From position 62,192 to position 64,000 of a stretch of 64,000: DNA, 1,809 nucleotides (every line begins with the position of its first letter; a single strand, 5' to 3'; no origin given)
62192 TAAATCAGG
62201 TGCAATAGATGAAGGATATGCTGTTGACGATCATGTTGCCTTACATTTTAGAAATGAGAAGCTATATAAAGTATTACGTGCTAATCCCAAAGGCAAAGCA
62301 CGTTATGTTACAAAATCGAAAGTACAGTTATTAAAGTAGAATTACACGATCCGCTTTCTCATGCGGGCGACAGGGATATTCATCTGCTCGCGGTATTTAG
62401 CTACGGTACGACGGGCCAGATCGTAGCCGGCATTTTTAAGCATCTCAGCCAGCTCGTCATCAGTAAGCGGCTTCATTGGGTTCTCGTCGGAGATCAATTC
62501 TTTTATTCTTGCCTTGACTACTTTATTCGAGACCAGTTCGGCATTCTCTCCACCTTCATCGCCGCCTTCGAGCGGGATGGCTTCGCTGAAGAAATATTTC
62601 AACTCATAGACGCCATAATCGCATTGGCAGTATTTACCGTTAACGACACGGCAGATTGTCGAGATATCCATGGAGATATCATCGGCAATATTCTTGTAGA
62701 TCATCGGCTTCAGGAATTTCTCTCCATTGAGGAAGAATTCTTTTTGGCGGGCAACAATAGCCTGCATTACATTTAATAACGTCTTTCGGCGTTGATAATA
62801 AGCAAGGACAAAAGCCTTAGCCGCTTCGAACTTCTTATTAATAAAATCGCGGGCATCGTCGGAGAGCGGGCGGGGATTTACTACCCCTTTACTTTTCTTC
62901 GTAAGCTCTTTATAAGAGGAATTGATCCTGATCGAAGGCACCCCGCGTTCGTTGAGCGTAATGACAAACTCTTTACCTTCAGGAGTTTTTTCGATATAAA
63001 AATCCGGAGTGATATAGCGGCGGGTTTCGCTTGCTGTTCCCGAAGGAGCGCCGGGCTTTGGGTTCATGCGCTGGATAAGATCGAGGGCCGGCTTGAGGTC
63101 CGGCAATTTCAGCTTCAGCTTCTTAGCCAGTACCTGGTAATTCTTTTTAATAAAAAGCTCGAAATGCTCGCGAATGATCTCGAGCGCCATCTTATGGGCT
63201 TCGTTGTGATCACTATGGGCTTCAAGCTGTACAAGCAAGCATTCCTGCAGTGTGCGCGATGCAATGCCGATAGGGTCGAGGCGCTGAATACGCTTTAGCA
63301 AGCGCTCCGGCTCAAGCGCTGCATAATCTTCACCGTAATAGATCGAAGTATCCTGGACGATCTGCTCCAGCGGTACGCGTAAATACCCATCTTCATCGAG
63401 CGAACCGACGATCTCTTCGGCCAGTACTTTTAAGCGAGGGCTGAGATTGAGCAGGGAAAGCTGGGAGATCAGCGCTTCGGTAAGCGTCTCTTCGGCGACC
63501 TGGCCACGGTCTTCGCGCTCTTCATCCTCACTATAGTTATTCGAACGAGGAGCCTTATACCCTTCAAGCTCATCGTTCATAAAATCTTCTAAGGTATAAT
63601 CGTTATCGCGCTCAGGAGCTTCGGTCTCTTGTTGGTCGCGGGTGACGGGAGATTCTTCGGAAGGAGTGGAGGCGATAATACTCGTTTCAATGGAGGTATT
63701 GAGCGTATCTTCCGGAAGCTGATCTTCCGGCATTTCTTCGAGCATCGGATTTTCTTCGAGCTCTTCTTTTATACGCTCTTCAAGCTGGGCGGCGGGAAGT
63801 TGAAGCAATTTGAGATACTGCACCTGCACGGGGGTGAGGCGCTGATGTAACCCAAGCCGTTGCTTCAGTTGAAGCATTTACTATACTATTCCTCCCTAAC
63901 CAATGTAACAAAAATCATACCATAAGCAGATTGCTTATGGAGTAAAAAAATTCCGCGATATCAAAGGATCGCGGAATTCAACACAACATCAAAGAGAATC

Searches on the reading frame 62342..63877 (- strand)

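Call 15: search_protein_families(library=pfam, proteins=[window:62342-63877:-])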
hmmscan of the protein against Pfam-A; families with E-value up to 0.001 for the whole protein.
window:62342-63877:- (511 aa): 3 families
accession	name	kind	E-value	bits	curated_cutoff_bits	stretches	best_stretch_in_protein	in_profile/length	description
PF04963.19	Sigma54_CBD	-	5.9e-53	179.8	22.9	1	128-322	8-185/185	Sigma-54 factor, core binding domain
PF04552.19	Sigma54_DBD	-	3.5e-50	170.3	22.8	1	344-509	2-160/160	Sigma-54, DNA binding domain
PF00309.25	Sigma54_AID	-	6.2e-14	52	23.8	1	4-48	2-46/46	Sigma-54 factor, Activator interacting domain (AID)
